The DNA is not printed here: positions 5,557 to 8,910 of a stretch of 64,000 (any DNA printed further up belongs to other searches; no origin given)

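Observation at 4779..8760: T9SS-secreted PGRP/amidase_2-type peptidoglycan amidase preceded by YkoF-like and Cys-less thioredoxin-like lipoprotein genes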

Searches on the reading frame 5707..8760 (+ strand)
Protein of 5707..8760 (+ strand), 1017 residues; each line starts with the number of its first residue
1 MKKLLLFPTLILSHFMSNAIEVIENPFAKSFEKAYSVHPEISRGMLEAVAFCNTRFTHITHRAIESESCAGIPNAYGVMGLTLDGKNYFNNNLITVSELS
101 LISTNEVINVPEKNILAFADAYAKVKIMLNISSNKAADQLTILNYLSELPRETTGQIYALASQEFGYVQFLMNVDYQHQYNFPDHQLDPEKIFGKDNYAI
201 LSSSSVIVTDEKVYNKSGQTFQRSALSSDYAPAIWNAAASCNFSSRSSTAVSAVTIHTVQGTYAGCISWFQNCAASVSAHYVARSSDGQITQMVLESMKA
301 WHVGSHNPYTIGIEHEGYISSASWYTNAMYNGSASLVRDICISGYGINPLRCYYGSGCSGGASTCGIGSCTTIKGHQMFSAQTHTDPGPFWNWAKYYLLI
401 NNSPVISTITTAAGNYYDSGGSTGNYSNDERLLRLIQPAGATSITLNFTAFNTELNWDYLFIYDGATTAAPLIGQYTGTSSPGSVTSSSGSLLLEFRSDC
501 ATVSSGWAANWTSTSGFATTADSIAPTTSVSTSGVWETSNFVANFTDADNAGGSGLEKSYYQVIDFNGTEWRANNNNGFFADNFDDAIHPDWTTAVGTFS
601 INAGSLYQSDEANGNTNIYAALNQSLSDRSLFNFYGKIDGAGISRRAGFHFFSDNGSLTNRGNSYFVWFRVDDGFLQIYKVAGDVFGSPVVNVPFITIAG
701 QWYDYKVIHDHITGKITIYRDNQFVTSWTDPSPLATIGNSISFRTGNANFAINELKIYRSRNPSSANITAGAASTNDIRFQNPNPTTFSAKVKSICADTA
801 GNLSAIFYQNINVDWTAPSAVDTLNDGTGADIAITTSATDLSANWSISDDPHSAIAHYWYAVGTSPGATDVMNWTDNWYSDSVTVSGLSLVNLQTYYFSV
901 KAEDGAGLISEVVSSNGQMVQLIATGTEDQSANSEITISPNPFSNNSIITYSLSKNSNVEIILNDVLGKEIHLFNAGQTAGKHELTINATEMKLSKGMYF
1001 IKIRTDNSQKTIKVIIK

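Call 3: search_protein_families(library=pfam, proteins=[window:5707-8760:+], max_evalue=0.01)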
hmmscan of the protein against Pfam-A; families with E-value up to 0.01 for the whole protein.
window:5707-8760:+ (1017 aa): 3 families
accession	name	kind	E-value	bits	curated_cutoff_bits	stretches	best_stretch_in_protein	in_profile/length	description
PF01510.30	Amidase_2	-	1.3e-22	81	26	1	249-389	3-131/131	N-acetylmuramoyl-L-alanine amidase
PF00431.26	CUB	-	2.1e-11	44.6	21.4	1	423-510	18-109/110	CUB domain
PF18962.6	Por_Secre_tail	-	1.6e-09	38.4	27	1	938-1016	1-75/75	Secretion system C-terminal sorting domain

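Call 4: search_protein_families(library=ncbifam, proteins=[window:5707-8760:+], max_evalue=0.01)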
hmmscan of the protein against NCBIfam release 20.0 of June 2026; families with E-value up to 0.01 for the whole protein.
window:5707-8760:+ (1017 aa): 4 families
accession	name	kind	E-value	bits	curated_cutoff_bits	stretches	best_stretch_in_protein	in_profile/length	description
TIGR04183.1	Por_Secre_tail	domain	7.2e-12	45.1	23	1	938-1017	1-72/72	T9SS type A sorting domain-containing protein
NF008758.0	PRK11789.1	equivalog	2e-09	37.1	143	1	275-341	74-145/190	1,6-anhydro-N-acetylmuramyl-L-alanine amidase AmpD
NF007198.0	PRK09619.1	equivalog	8e-05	22.5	267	1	956-1016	122-182/218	flagellar hook assembly protein FlgD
NF033708.1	T9SS_Cterm_ChiA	domain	0.00028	20.7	40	1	978-1016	18-54/55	T9SS sorting signal type C domain-containing protein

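Call 6: search_solved_structures(query=window:5707-8760:+, max_evalue=0.01, show_alignments=3)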
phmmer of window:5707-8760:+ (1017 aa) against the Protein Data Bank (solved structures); distinct sequences matched with E-value up to 0.01: 15.
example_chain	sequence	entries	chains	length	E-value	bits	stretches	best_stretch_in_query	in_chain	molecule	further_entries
3kq4_B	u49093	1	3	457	2.7e-19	71.7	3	419-515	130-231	Cubilin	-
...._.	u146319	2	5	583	2.7e-13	51.8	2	455-511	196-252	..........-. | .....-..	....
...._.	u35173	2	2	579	3.7e-13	51.4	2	455-511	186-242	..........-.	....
7m22_N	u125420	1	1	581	3.7e-13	51.4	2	455-511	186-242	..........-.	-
7t4s_F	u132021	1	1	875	1e-12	49.9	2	455-511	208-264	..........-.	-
7m0r_E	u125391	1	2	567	8.4e-12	46.9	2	456-513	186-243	Neuropilin-1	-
4gz9_A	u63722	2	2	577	8.8e-12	46.9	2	456-513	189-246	Neuropilin-1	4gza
10ri_E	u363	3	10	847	2.6e-11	45.3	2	456-513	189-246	Neuropilin-1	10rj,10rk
6fzv_D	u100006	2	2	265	1.8e-08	35.9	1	445-513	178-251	Procollagen C-endopeptidase enhancer 1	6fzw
9en2_A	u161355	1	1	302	3.8e-08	34.8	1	445-512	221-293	Procollagen C-endopeptidase enhancer 1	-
2qqo_A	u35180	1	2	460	1.7e-06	29.4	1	455-511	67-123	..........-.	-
2qqm_A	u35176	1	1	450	5.2e-06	27.7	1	456-513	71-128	Neuropilin-1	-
6gh8_A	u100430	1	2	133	4.3e-05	24.7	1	411-511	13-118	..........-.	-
1j3g_A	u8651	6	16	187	0.0002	22.5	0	275-400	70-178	AmpD protein | 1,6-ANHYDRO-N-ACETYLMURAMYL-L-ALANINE AMIDASE AMPD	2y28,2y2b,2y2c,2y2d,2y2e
2wno_A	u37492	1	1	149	0.0045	18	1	441-533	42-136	TUMOR NECROSIS FACTOR-INDUCIBLE GENE 6 PROTEIN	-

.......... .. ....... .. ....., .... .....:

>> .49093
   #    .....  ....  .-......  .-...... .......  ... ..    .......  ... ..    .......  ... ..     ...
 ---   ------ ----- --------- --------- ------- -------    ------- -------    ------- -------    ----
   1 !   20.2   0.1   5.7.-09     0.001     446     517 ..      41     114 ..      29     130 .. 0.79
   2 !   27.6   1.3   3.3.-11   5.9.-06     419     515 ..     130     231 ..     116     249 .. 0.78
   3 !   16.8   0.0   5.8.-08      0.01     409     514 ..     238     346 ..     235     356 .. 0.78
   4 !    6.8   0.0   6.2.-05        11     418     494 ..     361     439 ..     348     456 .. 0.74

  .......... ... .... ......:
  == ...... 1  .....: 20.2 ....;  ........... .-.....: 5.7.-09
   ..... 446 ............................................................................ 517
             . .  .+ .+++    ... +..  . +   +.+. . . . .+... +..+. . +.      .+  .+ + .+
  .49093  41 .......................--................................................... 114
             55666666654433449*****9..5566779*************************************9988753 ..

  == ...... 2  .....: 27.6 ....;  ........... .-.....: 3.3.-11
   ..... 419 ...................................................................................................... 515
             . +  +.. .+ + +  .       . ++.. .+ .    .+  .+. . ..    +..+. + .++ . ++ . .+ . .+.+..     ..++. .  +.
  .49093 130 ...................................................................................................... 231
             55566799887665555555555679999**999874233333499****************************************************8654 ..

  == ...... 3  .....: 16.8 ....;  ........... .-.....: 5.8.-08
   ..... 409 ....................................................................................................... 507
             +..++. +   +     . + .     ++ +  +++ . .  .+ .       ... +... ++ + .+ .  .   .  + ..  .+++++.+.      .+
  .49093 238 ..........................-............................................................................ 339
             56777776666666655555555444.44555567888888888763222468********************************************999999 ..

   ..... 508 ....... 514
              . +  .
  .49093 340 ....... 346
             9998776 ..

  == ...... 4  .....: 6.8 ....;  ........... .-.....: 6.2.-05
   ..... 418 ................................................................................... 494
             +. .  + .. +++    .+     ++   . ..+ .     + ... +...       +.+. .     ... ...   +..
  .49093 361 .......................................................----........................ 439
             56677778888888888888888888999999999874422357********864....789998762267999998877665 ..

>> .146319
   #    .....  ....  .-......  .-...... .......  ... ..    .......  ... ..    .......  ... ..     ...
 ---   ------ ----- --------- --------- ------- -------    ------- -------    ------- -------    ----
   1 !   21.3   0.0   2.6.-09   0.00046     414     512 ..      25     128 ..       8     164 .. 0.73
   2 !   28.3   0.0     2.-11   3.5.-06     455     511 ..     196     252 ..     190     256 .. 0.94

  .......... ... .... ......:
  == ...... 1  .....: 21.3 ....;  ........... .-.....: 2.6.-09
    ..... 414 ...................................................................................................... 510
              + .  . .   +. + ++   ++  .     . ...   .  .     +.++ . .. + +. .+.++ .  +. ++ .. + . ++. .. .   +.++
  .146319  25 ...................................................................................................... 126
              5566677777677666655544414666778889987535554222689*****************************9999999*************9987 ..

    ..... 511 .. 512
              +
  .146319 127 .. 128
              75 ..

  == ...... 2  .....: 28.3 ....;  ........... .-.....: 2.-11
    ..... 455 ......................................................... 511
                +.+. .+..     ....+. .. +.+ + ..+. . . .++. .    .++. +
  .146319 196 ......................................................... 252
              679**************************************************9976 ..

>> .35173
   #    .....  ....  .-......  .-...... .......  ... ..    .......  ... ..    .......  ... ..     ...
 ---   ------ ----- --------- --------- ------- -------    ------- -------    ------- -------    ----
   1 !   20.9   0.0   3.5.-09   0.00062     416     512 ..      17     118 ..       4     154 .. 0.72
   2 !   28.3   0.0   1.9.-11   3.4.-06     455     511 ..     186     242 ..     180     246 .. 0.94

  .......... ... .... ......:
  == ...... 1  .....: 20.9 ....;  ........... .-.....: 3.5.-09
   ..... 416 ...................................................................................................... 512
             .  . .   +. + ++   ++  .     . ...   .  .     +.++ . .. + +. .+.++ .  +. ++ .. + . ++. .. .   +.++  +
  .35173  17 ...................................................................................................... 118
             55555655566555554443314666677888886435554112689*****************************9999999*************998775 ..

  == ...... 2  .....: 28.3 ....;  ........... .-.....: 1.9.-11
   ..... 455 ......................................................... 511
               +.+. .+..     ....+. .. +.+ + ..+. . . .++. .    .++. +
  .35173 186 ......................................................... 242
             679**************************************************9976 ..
